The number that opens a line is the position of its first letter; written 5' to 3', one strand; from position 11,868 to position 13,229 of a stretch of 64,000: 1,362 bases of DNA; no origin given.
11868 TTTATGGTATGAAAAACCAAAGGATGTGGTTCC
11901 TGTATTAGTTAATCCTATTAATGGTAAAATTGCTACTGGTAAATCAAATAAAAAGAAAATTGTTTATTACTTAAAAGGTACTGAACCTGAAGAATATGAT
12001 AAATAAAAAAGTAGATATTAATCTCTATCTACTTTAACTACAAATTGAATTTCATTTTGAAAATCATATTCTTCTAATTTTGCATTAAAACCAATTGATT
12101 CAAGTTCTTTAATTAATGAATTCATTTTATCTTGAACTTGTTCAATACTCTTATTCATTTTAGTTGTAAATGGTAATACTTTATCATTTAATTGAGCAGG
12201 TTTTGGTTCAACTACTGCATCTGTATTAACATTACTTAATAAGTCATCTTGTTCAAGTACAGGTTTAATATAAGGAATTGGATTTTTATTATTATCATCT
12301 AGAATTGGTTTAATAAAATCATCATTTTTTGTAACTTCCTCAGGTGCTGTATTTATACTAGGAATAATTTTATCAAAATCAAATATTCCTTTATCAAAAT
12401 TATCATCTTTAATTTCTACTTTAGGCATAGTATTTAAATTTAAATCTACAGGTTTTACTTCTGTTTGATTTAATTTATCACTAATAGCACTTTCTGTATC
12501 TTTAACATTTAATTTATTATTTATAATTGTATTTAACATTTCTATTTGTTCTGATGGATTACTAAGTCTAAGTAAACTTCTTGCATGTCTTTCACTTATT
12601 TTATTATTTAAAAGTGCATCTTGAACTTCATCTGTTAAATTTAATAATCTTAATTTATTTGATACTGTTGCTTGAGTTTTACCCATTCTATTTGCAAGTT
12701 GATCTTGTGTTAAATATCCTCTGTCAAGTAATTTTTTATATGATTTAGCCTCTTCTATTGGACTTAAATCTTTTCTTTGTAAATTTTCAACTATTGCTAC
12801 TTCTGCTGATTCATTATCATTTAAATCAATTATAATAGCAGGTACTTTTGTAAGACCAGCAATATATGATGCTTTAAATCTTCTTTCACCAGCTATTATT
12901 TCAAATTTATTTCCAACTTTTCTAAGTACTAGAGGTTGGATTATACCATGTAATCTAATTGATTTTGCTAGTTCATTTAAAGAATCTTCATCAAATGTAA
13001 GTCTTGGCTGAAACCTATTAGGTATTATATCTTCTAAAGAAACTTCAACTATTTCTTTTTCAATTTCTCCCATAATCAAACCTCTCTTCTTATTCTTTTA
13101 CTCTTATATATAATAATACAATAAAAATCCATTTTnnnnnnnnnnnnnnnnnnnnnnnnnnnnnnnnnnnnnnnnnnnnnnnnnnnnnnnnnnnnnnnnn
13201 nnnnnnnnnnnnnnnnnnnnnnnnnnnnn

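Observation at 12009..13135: parS sites are present but soj/parA and a canonical spo0J/parB are missing from the conserved rsmG-noc-soj-spo0J locus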

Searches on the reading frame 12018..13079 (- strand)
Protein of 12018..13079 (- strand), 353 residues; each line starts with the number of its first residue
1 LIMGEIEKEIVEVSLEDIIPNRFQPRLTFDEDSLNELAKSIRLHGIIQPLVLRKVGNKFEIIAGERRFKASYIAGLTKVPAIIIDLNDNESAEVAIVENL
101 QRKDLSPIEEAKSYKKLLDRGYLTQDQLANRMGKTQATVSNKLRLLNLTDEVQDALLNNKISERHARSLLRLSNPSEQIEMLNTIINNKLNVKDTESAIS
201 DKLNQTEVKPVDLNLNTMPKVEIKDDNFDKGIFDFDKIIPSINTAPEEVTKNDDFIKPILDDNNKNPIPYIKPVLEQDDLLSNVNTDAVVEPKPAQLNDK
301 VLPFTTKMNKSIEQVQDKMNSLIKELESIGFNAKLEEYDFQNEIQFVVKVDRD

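Call 9: search_protein_families(library=pfam, proteins=[window:12018-13079:-], max_evalue=0.01)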
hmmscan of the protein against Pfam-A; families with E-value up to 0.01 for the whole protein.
window:12018-13079:- (353 aa): 4 families
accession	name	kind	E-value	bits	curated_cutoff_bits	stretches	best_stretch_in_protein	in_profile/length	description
PF17762.8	HTH_ParB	-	1.1e-34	119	22.6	1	103-202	1-100/102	ParB HTH domain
PF02195.25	ParB_N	-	8.1e-32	109.6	26.3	1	9-101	2-95/95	ParB N-terminal domain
PF07506.17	RepB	-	0.00035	21.1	30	1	101-200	1-102/185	RepB plasmid partitioning protein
PF01978.25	TrmB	-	0.0077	16.5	25.6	0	110-148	10-48/68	Sugar-specific transcriptional regulator TrmB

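Call 10: search_protein_families(library=ncbifam, proteins=[window:12018-13079:-], max_evalue=0.01)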
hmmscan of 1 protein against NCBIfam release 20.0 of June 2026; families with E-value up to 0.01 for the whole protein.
window:12018-13079:- (353 aa): 10 families
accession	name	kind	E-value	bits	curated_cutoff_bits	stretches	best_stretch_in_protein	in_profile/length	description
TIGR04285.1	nucleoid_noc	exception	5.8e-84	281.4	315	1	9-207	1-199/255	nucleoid occlusion protein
TIGR00180.1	parB_part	domain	5.7e-51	172.9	58.45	1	7-186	2-186/186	ParB/RepB/Spo0J family partition protein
TIGR03734.1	PRTRC_parB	hypoth_equivalog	5.3e-37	127.6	278.6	1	24-201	7-188/555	PRTRC system ParB family protein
TIGR03454.1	partition_RepB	equivalog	7.1e-18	65.1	201.5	1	8-145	62-200/325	plasmid partitioning protein RepB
NF010406.0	PRK13832.1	subfamily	3.2e-14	52.4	640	1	31-207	26-204/578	plasmid partitioning protein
NF010440.0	PRK13866.1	equivalog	1.7e-07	30.7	522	1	22-123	77-181/336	plasmid partitioning protein RepB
NF053625.1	SerKinSerKArch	equivalog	0.00012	21.3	380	1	25-90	26-94/244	ADP-dependent L-serine kinase SerK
NF010252.0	PRK13698.1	equivalog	0.004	16.1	274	1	29-114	84-167/323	ParB/RepB/Spo0J family plasmid partition protein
NF007271.0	PRK09726.1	equivalog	0.0066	16.4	79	0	105-141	8-44/88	type II toxin-antitoxin system antitoxin HipB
NF000388.2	blaOXA-1_like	exception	0.0086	15.5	580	0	153-209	151-204/276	OXA-1 family class D beta-lactamase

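Call 11: find_homologous_proteins(query=window:12018-13079:-, max_evalue=1e-10)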
Query window:12018-13079:- (353 aa): 8000 proteins with E <= 1e-10 among 8000 candidates; the best 120 are listed.
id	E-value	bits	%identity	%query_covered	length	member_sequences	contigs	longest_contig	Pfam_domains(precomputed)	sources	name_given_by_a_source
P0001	7.5e-217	737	100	99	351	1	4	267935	PF17762.9,PF02195.27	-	-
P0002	3.0e-216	735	100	99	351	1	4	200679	PF17762.9,PF02195.27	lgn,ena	-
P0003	1.9e-215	732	99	99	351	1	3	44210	PF17762.9,PF02195.27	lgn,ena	-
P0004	9.0e-157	539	75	99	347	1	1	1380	PF17762.9,PF02195.27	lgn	-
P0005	2.9e-156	538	73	99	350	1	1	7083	PF17762.9,PF02195.27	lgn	-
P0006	8.3e-149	513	99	71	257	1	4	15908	PF17762.9,PF02195.27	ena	-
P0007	9.9e-147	506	70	99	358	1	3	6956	PF17762.9,PF02195.27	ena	-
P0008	4.1e-145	501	71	99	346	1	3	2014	PF17762.9,PF02195.27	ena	-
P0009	3.7e-144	498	71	99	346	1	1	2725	PF17762.9,PF02195.27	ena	-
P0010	6.0e-125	435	71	87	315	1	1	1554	PF17762.9,PF02195.27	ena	-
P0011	8.9e-118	411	60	99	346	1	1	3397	PF17762.9,PF02195.27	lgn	-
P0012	3.6e-117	409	61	99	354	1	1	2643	PF17762.9,PF02195.27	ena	-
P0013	2.4e-115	403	60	99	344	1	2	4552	PF17762.9,PF02195.27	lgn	-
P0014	1.9e-114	400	59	99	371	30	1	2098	PF17762.9,PF02195.27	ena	-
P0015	2.0e-114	400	60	99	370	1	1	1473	PF17762.9,PF02195.27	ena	-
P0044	6.4e-104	366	57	99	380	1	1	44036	PF17762.9,PF02195.27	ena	-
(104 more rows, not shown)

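Call 13: find_related_loci(query=A1, collection=genome_contigs, flank=10000)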
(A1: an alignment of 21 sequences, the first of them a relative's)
Query A1 (351 aa) in genome_contigs; peptide patterns used: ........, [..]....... (x = any residue, [..] = any of these).
600 stretches matched a pattern (row limit reached: there are more); 561 encode a relative of the query (tblastn E <= 1e-3); the best 80 are kept; 80 distinct loci.
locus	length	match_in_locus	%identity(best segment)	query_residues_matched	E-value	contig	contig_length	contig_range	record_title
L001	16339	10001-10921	57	5-351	3e-113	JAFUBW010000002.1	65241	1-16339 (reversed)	MAG: Bacilli bacterium isolate RGIG4353 Roe_deer_Jejunum-2__c26, whole genome shotgun sequence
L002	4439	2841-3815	58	1-349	5e-114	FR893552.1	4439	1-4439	Clostridium sp. CAG:433 genomic scaffold, scf45, whole genome shotgun sequence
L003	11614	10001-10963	57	1-349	4e-111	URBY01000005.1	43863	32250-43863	uncultured Tenericutes bacterium isolate UMGS855 genome assembly, contig: NODE_633_length_43863_cov_6.142645, whole geno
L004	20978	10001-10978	56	1-350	9e-109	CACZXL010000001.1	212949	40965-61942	MAG: uncultured Erysipelotrichaceae bacterium isolate RUG13038 genome assembly, contig: RUG13038_asm_1, whole genome sho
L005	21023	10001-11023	54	6-351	2e-108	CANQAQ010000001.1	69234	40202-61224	MAG: uncultured Bacilli bacterium isolate Lapin-002__bin21 genome assembly, contig: Lapin-002__NODE_486_length_69234_cov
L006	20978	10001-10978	58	1-351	3e-108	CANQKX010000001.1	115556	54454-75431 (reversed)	MAG: uncultured Bacilli bacterium isolate Lapin-016__bin29 genome assembly, contig: Lapin-016__NODE_123_length_115556_co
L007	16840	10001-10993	55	4-348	2e-107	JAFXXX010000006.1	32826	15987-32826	MAG: Bacilli bacterium isolate RGIG6846 Sheep_Rumen-4__c291037, whole genome shotgun sequence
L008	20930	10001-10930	55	1-350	4e-106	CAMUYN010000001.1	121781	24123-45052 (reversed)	MAG TPA_asm: uncultured Firmicutes bacterium isolate SRR8387721_bin.11_metaWRAP_v1.3_MAG genome assembly, contig: ERZ142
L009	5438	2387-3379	55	4-348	2e-105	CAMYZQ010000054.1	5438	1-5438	MAG TPA_asm: uncultured Firmicutes bacterium isolate SRR10912535_bin.80_metaWRAP_v1.3_MAG genome assembly, contig: ERZ14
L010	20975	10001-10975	55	4-351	3e-105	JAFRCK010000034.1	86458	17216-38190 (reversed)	MAG: Bacilli bacterium isolate RGIG2368 Goat_Ileum-3__c209582, whole genome shotgun sequence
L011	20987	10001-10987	54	4-348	4e-105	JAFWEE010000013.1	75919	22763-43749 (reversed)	MAG: Bacilli bacterium isolate RGIG5658 Sheep_Duodenum-4__c239640, whole genome shotgun sequence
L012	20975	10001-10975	53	4-351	1e-104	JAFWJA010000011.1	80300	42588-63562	MAG: Bacilli bacterium isolate RGIG5784 Sheep_Ileum-5__c1027, whole genome shotgun sequence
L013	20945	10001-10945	52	1-350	1e-104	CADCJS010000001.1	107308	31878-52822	MAG: uncultured Erysipelotrichaceae bacterium isolate RUG14709 genome assembly, contig: RUG14709_asm_1, whole genome sho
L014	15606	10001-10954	54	1-350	2e-104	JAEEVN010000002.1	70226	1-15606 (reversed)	MAG: Bacillales bacterium isolate Tb.RUG.455 NODE_1149_length_70226_cov_2.268934, whole genome shotgun sequence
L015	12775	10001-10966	56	1-344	3e-102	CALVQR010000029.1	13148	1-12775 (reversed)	MAG: uncultured Bacilli bacterium isolate BRZ_AQ__bin80 genome assembly, contig: BRZ_AQ__NODE_5431_length_13148_cov_4.74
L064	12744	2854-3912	42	4-351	5e-82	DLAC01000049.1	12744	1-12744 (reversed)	MAG TPA_asm: Bacillales bacterium UBA7057 UBA7057_contig_17957, whole genome shotgun sequence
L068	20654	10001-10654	61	4-223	9e-82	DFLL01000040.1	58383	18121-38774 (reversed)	MAG TPA_asm: Bacillales bacterium UBA3620 UBA3620_contig_1023, whole genome shotgun sequence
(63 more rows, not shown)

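Call 18: find_encoding_contigs(protein=P0001, flank=10000, max_places=10)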
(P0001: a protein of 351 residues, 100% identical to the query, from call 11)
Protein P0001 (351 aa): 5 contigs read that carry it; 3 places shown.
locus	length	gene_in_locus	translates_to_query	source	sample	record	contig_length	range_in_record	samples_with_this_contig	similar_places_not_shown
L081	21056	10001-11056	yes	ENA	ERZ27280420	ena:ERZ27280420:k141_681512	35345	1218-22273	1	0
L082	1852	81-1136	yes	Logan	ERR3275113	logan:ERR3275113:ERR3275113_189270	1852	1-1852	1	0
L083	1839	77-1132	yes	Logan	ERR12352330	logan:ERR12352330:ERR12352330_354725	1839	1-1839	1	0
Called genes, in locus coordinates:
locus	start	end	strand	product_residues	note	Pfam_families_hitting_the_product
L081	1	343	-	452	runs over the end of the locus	PF01225:Mur_ligase, PF08245:Mur_ligase_M, PF02875:Mur_ligase_C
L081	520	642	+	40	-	PF00468:Ribosomal_L34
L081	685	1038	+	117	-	PF00825:Ribonuclease_P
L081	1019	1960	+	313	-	PF02096:60KD_IMP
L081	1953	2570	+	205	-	PF14804:Jag_N (weak), PF13083:KH_KhpA-B, PF01424:R3H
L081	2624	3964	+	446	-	PF10396:TrmE_N, PF00350:Dynamin_N (faint), PF12631:MnmE_helical, PF00009:GTP_EFTU (faint), PF00071:Ras (weak), PF01926:MMR_HSR1, PF02421:FeoB_N, PF08477:Roc (weak)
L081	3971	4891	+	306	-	PF01210:NAD_Gly3P_dh_N, PF02558:ApbA (weak), PF03807:F420_oxidored (faint), PF07479:NAD_Gly3P_dh_C, PF20618:GPD_NAD_C_bact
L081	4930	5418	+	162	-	PF00583:Acetyltransf_1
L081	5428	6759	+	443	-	PF02254:TrkA_N (weak), PF21799:MurD-like_N, PF08245:Mur_ligase_M, PF02875:Mur_ligase_C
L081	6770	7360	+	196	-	PF13023:HD_3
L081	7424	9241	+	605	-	PF00890:FAD_binding_2 (faint), PF01134:GIDA, PF07992:Pyr_redox_2 (faint), PF21680:GIDA_C_1st, PF13932:SAM_GIDA_C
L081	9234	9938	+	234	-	PF02527:GidB, PF13847:Methyltransf_31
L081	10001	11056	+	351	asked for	PF02195:ParB_N, PF17762:HTH_ParB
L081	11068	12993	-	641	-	PF00912:Transgly, PF00905:Transpeptidase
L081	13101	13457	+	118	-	-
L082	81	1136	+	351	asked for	PF02195:ParB_N, PF17762:HTH_ParB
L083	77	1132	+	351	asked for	PF02195:ParB_N, PF17762:HTH_ParB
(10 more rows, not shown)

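Call 26: search_protein_families(library=ncbifam, proteins=[L064:2854-3918:+, L064:4790-5692:+, L068:596-1486:-, L068:9995-11134:+, L064:4024-4824:+], max_evalue=1e-10)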
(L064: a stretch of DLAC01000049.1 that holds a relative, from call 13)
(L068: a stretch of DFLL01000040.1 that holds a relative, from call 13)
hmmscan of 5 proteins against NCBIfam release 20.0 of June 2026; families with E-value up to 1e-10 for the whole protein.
L064:2854-3918:+ (354 aa): 5 families
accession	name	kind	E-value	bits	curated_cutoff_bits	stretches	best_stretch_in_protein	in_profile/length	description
TIGR04285.1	nucleoid_noc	exception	4.1e-88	295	315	1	4-203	1-200/255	nucleoid occlusion protein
TIGR00180.1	parB_part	domain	7.1e-57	192.2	58.45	1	3-181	3-186/186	ParB/RepB/Spo0J family partition protein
TIGR03734.1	PRTRC_parB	hypoth_equivalog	9.3e-40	136.7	278.6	1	19-197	7-189/555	PRTRC system ParB family protein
TIGR03454.1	partition_RepB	equivalog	4.2e-17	62.5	201.5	1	4-147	63-208/325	plasmid partitioning protein RepB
NF010406.0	PRK13832.1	subfamily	3.8e-15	55.4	640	1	25-173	25-175/578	plasmid partitioning protein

L064:4790-5692:+ (300 aa): 5 families
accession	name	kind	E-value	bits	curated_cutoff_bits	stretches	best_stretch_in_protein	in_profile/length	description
TIGR04285.1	nucleoid_noc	exception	1.7e-71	240.6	315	1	46-258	1-216/255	nucleoid occlusion protein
TIGR00180.1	parB_part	domain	4.3e-62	209.2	58.45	1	45-223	3-186/186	ParB/RepB/Spo0J family partition protein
TIGR03734.1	PRTRC_parB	hypoth_equivalog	6.6e-39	133.9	278.6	1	60-235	6-185/555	PRTRC system ParB family protein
TIGR03454.1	partition_RepB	equivalog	1.6e-16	60.6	201.5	1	32-286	52-303/325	plasmid partitioning protein RepB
NF010406.0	PRK13832.1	subfamily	3.1e-12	45.8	640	1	54-195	11-156/578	plasmid partitioning protein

L068:596-1486:- (296 aa): 4 families
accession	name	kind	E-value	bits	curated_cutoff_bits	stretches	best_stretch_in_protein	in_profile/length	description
TIGR04285.1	nucleoid_noc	exception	2.5e-67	226.9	315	1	42-260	2-220/255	nucleoid occlusion protein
TIGR00180.1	parB_part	domain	6.5e-60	202.1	58.45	1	40-217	3-185/186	ParB/RepB/Spo0J family partition protein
TIGR03734.1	PRTRC_parB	hypoth_equivalog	4.6e-35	121.2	278.6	1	55-228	6-183/555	PRTRC system ParB family protein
TIGR03454.1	partition_RepB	equivalog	3.2e-14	53.1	201.5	1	37-199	59-222/325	plasmid partitioning protein RepB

L068:9995-11134:+ (379 aa): 5 families
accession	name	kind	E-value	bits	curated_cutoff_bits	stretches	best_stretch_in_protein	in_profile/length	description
TIGR04285.1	nucleoid_noc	exception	1.1e-83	280.6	315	1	7-231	2-224/255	nucleoid occlusion protein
TIGR00180.1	parB_part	domain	7.4e-54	182.3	58.45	1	5-183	3-186/186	ParB/RepB/Spo0J family partition protein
TIGR03734.1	PRTRC_parB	hypoth_equivalog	7.8e-38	130.3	278.6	1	21-199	7-189/555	PRTRC system ParB family protein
TIGR03454.1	partition_RepB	equivalog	3.4e-16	59.5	201.5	1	7-142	64-200/325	plasmid partitioning protein RepB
NF010406.0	PRK13832.1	subfamily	2.4e-12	46.2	640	1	28-157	26-153/578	plasmid partitioning protein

L064:4024-4824:+ (266 aa): 11 families
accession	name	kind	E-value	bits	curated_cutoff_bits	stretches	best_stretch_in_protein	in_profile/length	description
NF041283.1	PrgP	equivalog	5.4e-32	111.3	400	1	1-239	1-242/297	ParA superfamily DNA segregation protein PrgP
TIGR01969.1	minD_arch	subfamily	1.4e-30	106.3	201.75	1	4-258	2-233/251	cell division ATPase MinD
TIGR03453.1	partition_RepA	equivalog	2.6e-30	105.5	348.45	1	3-231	105-346/387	plasmid partitioning protein RepA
NF041546.1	ParA_partition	equivalog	1.9e-29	102.7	180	2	4-54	1-51/203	ParA family partition ATPase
TIGR01968.1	minD_bact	equivalog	1.9e-24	86.4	212.9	1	3-256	2-237/261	septum site-determining protein MinD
NF010443.0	PRK13869.1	subfamily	2e-19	69.7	446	1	4-169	123-296/405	plasmid-partitioning protein RepA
NF010259.0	PRK13705.1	equivalog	1.8e-17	63.4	725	1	4-186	108-292/388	plasmid-partitioning protein SopA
TIGR03371.1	cellulose_yhjQ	equivalog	2.7e-13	50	157.85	0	3-43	2-42/246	cellulose biosynthesis protein BcsQ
TIGR01007.1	eps_fam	subfamily_domain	5.6e-13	48.9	108.05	1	3-147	18-149/204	polysaccharide biosynthesis tyrosine autokinase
TIGR01287.1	nifH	equivalog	4.1e-12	46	394.35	0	10-83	7-81/275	nitrogenase iron protein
NF009701.0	PRK13230.1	subfamily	9.1e-11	41.3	350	0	9-71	7-67/291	nitrogenase reductase-like protein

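Call 49: predict_structure(alignment_id=A1)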
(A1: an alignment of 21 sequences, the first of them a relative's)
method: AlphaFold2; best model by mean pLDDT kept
length: 351 residues; sequences in the alignment: 21
mean_pLDDT: 62.8   pTM: 0.35
mean pLDDT of the five models: 62.8, 62.4, 60.0, 59.7, 57.3
residues with pLDDT >= 90: 0; 70-90: 190; 50-70: 53; < 50: 108
segments of 3 or more residues with pLDDT < 50: 1-5, 205-306
pLDDT, mean of each block of 10 residues (from residue 1): 56 77 64 81 76 77 80 82 56 59 75 73 74 81 85 83 85 84 83 81 49 31 28 33 29 32 34 31 32 35 49 80 80 71 73 55
secondary structure, 60 per line:
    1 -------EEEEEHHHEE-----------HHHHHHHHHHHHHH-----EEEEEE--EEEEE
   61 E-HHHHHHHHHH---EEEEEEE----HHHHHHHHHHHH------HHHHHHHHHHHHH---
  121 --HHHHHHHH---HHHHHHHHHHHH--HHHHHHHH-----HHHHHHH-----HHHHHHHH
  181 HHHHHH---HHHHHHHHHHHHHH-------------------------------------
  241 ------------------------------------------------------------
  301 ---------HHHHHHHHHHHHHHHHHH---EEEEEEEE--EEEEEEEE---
elements in order: E8-12 H29-42 E48-53 E56-61 H63-72 E76-82 H87-98 H105-117 H123-130 H134-145 H148-155 H161-167 H173-186 H190-203 H310-327 E331-338 E341-348

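Call 50: find_encoding_contigs(protein=P0005, flank=10000, max_places=3)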
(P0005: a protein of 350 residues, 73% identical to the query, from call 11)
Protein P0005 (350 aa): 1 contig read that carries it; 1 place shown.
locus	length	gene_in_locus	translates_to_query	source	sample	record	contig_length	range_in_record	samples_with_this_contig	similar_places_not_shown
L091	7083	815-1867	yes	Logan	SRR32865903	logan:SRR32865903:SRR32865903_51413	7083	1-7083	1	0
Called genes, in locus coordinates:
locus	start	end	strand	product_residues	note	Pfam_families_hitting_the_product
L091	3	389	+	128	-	?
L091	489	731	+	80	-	-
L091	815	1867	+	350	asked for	PF02195:ParB_N, PF17762:HTH_ParB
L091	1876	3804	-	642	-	PF00912:Transgly, PF00905:Transpeptidase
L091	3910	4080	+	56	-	-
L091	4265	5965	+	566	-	PF03485:Arg_tRNA_synt_N, PF00750:tRNA-synt_1d, PF05746:DALR_1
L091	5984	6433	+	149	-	-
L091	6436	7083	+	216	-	?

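Call 51: find_encoding_contigs(protein=P0007, flank=10000, max_places=3)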
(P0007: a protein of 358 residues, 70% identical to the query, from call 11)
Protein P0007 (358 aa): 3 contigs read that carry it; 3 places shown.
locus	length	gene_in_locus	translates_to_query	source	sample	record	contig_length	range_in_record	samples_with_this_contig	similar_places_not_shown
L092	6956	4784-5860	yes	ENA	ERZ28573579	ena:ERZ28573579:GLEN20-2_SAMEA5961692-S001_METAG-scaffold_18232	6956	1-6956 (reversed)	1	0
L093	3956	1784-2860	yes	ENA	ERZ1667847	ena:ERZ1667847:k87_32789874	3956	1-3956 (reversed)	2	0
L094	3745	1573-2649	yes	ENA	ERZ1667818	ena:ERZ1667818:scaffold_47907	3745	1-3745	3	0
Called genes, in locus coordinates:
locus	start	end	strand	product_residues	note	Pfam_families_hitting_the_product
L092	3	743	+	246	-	?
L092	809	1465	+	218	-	PF02592:Vut_1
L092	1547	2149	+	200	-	PF13023:HD_3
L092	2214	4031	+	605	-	PF00890:FAD_binding_2 (faint), PF01134:GIDA, PF21680:GIDA_C_1st, PF13932:SAM_GIDA_C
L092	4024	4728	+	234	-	PF02527:GidB, PF13847:Methyltransf_31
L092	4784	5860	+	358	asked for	PF02195:ParB_N, PF17762:HTH_ParB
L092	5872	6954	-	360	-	?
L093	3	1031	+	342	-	?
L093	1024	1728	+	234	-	PF02527:GidB, PF13847:Methyltransf_31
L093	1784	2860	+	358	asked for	PF02195:ParB_N, PF17762:HTH_ParB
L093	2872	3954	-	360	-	?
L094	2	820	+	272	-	?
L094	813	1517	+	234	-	PF02527:GidB, PF13847:Methyltransf_31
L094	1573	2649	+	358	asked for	PF02195:ParB_N, PF17762:HTH_ParB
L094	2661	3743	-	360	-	?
